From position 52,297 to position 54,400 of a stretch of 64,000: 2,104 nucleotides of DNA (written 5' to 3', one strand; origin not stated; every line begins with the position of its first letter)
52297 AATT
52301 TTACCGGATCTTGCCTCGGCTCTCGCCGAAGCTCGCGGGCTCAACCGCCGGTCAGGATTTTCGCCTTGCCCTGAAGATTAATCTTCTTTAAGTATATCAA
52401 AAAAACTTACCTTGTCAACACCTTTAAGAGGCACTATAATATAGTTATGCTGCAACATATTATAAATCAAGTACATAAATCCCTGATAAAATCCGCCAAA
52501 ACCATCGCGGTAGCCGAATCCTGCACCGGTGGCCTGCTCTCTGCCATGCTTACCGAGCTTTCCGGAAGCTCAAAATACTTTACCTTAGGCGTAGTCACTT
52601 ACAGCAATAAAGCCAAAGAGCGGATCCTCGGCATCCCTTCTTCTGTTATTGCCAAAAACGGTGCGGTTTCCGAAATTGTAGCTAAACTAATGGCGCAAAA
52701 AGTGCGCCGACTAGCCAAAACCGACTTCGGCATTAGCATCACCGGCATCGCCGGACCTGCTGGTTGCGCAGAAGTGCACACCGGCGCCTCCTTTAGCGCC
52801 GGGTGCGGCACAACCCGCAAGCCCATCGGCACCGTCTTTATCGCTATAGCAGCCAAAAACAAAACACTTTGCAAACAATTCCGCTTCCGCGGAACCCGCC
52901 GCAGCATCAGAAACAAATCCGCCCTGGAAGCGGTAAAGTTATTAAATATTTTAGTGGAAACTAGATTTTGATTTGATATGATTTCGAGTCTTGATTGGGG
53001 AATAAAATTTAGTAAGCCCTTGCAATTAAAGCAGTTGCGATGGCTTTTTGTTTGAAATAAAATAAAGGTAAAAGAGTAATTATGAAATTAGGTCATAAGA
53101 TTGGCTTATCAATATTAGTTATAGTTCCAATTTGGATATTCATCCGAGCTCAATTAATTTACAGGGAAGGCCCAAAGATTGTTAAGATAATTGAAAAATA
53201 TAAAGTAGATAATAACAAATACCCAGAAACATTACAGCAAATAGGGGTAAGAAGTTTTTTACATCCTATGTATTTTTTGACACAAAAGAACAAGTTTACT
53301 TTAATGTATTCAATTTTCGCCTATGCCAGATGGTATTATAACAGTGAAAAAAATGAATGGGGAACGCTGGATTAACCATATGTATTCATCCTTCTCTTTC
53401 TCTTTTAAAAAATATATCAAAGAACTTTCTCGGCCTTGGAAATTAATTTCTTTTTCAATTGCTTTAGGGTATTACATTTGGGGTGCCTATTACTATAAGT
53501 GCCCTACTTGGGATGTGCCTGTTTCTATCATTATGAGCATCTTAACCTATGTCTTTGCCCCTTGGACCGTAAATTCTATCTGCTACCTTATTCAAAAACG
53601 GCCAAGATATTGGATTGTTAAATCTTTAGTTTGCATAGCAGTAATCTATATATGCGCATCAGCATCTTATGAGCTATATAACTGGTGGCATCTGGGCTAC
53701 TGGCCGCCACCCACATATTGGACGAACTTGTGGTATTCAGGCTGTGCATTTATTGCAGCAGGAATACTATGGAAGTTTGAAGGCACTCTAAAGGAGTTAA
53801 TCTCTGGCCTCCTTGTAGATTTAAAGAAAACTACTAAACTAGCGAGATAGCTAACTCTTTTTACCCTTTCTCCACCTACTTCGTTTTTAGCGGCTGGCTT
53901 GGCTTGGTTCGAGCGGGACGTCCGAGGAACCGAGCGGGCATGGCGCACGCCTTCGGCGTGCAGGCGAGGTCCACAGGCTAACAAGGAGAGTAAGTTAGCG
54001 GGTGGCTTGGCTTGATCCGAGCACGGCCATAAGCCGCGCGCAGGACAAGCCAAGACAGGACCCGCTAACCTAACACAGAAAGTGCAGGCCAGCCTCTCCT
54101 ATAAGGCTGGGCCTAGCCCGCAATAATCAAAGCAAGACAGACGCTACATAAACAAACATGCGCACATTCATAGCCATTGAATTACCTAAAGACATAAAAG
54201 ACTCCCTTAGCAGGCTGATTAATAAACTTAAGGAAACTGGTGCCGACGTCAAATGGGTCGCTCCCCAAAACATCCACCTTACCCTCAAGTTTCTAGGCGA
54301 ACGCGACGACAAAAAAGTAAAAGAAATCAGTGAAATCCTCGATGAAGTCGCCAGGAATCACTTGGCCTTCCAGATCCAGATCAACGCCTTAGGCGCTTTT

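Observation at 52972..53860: AT-rich island with two small unrecognised membrane ORFs inserted between pncC-like and thpR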

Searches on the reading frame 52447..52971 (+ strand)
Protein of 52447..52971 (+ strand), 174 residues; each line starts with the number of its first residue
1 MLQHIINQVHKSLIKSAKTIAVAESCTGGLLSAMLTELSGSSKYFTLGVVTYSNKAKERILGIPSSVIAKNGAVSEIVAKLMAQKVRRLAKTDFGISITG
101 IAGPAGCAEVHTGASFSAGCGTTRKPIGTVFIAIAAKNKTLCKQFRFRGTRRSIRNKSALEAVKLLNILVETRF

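Call 7: search_protein_families(library=pfam, proteins=[window:52447-52971:+], max_evalue=1)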
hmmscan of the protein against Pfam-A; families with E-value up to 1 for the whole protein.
window:52447-52971:+ (174 aa): 2 families
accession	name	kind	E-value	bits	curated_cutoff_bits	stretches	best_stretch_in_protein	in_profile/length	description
PF02464.23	CinA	-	6.5e-51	172.5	23.5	1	4-167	3-152/155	Competence-damaged protein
PF06787.16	HcgF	-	0.1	12.8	25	1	76-104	86-114/163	FeGP cofactor biosynthesis protein HcgF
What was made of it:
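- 52447..52971 (+): Left flank: cinA/pncC-type gene (174 aa), native core gene. Pfam CinA E 6.5e-51 (call 7).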

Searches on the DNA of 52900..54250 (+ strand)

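Call 8: search_rna_families(source=window, start=52900, end=54250, threshold=evalue, max_evalue=10, show_alignments=2)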
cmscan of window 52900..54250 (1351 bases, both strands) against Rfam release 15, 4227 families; matches with E-value up to 10: 5.
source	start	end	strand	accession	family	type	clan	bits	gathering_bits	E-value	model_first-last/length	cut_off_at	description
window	53315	53429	+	RF01692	Bacteroid-trp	Cis-reg; leader;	-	25.9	49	3.1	1-131/131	no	Bacteroidete tryptophan peptide leader RNA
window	53993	54070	-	RF03578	mir-3910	Gene; miRNA;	-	23.3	95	0.086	1-82/82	no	mir-3910 microRNA precursor family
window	53992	54071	+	RF03978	mir-1269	Gene; miRNA;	-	23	100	0.59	1-90/90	no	mir-1269 microRNA precursor family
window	53382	53425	-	RF02956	DUF2693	Gene; sRNA;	-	17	81.3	1.5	1-165/165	no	DUF2693 RNA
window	54000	54063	-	RF00784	mir-486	Gene; miRNA;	-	16.7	69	1.3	1-68/68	no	mir-486 microRNA precursor family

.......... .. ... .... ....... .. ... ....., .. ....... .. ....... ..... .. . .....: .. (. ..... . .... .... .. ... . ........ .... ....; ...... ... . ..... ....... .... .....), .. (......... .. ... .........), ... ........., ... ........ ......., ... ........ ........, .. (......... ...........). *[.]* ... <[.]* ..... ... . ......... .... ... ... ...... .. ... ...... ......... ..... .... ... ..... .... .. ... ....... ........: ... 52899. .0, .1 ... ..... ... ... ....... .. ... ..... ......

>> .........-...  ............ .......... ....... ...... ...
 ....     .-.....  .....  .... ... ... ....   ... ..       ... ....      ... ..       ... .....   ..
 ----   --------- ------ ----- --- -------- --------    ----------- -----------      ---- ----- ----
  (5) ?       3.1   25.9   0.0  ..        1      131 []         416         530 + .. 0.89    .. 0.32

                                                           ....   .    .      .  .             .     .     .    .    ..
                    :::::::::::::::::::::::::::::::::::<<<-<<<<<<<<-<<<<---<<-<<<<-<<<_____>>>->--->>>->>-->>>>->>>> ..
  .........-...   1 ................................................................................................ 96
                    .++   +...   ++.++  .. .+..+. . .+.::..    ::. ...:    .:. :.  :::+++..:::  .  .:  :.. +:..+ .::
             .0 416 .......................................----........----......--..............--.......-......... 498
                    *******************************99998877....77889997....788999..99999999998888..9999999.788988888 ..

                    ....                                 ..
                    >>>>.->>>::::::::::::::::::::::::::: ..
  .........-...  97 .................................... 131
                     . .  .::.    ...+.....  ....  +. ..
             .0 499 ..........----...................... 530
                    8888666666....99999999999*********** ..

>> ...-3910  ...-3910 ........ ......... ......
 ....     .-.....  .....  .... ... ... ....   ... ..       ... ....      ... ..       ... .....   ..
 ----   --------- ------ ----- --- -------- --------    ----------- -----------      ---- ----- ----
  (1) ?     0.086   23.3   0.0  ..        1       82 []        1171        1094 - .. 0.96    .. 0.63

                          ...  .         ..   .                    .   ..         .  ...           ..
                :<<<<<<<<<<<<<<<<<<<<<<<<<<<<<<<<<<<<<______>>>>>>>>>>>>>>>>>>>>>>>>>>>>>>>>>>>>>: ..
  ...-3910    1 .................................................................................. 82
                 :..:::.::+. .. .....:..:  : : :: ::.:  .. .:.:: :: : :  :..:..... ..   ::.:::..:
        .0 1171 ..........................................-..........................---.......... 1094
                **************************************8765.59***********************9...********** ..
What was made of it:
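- On Described RNA families (GC-rich element): Only chance-level miRNA-hairpin hits appeared at E<=10 (call 8).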

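Call 26: search_rna_families(sources=[L001, L003, L006, L009, L011, L012, L015, L016, L019, L020, L024], threshold=gathering)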
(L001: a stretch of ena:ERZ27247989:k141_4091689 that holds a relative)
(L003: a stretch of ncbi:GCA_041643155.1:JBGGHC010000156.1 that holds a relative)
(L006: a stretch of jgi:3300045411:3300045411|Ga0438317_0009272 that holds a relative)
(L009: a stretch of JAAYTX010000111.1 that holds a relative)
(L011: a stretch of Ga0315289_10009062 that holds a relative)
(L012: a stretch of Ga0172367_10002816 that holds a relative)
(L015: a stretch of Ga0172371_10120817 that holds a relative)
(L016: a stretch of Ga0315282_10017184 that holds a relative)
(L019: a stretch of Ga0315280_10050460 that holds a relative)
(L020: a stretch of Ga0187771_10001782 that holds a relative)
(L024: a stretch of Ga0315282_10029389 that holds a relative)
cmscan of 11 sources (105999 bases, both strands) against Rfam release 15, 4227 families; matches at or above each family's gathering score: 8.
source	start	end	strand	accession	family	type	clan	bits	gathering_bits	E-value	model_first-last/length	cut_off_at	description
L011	3445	3681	+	RF00028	Intron_gpI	Intron;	-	87.9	50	7.5e-21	1-253/253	no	Group I catalytic intron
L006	4767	4840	-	RF00005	tRNA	Gene; tRNA;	CL00001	68.5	29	1.3e-12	1-71/71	no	tRNA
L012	9311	9384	+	RF00005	tRNA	Gene; tRNA;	CL00001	67.1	29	3.2e-12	1-71/71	no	tRNA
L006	4601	4676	-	RF00005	tRNA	Gene; tRNA;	CL00001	65.7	29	7.9e-12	1-71/71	no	tRNA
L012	4565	4653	+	RF00005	tRNA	Gene; tRNA;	CL00001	56.4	29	2.9e-09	1-71/71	no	tRNA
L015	940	1024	+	RF00005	tRNA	Gene; tRNA;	CL00001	56.1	29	3.6e-09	1-71/71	no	tRNA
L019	2159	2229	+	RF00005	tRNA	Gene; tRNA;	CL00001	52.2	29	4.1e-08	1-71/71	no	tRNA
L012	10068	10151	+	RF00005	tRNA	Gene; tRNA;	CL00001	49.4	29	2.4e-07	1-71/71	no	tRNA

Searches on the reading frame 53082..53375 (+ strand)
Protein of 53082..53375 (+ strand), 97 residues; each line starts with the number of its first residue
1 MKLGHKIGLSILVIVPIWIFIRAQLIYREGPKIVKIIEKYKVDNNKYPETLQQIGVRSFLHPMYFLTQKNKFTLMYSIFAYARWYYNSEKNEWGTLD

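Call 7: search_protein_families(library=pfam, proteins=[window:53082-53375:+], max_evalue=1)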
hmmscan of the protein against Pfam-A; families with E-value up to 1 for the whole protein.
window:53082-53375:+ (97 aa): 0 families

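Call 46: find_homologous_proteins(query=window:53082-53375:+, max_evalue=0.01)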
Query window:53082-53375:+ (97 aa): 4 proteins with E <= 0.01 among 4 candidates.
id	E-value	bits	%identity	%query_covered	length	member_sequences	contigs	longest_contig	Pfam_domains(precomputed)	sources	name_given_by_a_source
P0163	2.4e-56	206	94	100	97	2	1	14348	-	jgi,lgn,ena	-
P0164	1.3e-35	139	66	100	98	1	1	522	-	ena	-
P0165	1.6e-35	139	67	100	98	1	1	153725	-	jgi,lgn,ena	-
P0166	8.7e-33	130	61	100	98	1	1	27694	-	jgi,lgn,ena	-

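Call 51: search_protein_families(library=padloc, proteins=[window:53082-53375:+], max_evalue=1)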
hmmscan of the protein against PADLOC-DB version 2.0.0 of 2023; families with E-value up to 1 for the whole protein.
window:53082-53375:+ (97 aa): 0 families
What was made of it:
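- On Known anti-phage defence / Abi / TA systems: PADLOC gave 0 families for ORF1, ORF2 and the long ORF1 form (call 51).
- No PADLOC match for either protein or for the long ORF1 form (call 51).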

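Call 52: search_protein_families(library=ncbifam, proteins=[window:53082-53375:+], max_evalue=1)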
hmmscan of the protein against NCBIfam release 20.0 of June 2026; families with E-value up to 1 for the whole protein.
window:53082-53375:+ (97 aa): 0 families
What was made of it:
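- On Known anti-phage defence / Abi / TA systems: Pfam and NCBIfam gave none (calls 7, 52).
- Checked: There are no Pfam, NCBIfam or PADLOC hits (calls 7, 51, 52).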

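Call 68: predict_structure(alignment_id=A4)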
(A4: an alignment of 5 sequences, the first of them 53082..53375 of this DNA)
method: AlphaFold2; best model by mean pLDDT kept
length: 97 residues; sequences in the alignment: 5
mean_pLDDT: 59.1   pTM: 0.41
mean pLDDT of the five models: 59.1, 57.4, 53.6, 50.2, 49.0
residues with pLDDT >= 90: 0; 70-90: 11; 50-70: 70; < 50: 16
segments of 3 or more residues with pLDDT < 50: 55-66
pLDDT, mean of each block of 10 residues (from residue 1): 53 57 62 69 71 53 48 59 65 53
secondary structure, 60 per line:
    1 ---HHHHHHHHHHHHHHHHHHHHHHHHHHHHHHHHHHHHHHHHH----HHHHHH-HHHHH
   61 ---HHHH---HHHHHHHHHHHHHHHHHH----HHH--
elements in order: H4-44 H49-54 H56-60 H64-67 H71-88
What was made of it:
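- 53082..53375 (+): ORF1, 97 aa: N-terminal membrane anchor plus a roughly 70-aa predicted periplasmic domain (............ ... W..D). The structure model is poor, pLDDT 59 (call 68).
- Tried and rejected: The ORF1 structure model was too poor to use, pLDDT 59 (call 68).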

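Call 71: search_solved_structures(query=A5, max_evalue=10, show_alignments=2)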
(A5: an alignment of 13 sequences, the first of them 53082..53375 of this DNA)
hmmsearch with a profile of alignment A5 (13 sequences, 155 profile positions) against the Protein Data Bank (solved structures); distinct sequences matched with E-value up to 10: 4.
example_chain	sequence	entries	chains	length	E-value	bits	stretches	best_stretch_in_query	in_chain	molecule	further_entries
6qp1_A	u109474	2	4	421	0.13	15.4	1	66-128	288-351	Aminotransferase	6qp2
6hz4_M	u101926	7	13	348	0.43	13.7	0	71-130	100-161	Protein McrC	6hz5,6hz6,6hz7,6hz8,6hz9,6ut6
7vsr_M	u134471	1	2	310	0.46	13.6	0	73-130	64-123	Protein McrC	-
6wvg_A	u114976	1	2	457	0.71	13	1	11-91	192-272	Green fluorescent protein, Leukocyte surface antigen CD53 chimera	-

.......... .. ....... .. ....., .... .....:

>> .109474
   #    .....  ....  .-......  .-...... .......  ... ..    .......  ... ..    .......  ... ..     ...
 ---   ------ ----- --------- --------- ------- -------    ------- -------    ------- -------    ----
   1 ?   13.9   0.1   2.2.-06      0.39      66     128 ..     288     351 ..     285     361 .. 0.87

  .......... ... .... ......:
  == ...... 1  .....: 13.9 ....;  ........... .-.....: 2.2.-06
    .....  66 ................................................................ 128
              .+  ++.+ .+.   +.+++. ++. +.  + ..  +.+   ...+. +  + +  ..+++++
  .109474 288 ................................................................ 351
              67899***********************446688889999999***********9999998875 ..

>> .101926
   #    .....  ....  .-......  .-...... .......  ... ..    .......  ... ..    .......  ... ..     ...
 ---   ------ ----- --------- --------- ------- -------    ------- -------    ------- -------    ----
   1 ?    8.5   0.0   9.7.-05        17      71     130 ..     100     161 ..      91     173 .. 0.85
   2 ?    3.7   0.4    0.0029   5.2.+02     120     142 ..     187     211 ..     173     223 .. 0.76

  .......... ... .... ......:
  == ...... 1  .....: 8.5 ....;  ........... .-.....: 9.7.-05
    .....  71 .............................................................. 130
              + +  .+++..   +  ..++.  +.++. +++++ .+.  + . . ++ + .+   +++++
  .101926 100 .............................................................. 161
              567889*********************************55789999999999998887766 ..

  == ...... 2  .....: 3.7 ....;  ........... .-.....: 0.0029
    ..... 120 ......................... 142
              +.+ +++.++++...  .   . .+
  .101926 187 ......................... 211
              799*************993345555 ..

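Call 72: search_protein_families(library=pfam, alignment_id=A5, max_evalue=1)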
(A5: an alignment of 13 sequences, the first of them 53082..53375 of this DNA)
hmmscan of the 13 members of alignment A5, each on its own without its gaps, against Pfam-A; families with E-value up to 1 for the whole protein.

A. member 1, window:53082-53375:+ (97 aa): 0 families

B. families by the number of members that match (of 13 scanned): 7 families
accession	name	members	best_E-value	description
PF08334.16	T2SSG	2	0.0066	Type II secretion system (T2SS), protein G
PF00916.26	Sulfate_transp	1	0.044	Sulfate permease family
PF03595.22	SLAC1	1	0.084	Voltage-dependent anion channel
PF01616.22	Orbi_NS3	1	0.48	Orbivirus NS3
PF22008.2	BpuSI_TRD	1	0.63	Restriction endonuclease BpuSI, specificity domain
PF20136.4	DUF6526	1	0.69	Family of unknown function (DUF6526)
PF01529.25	DHHC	1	0.71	DHHC palmitoyltransferase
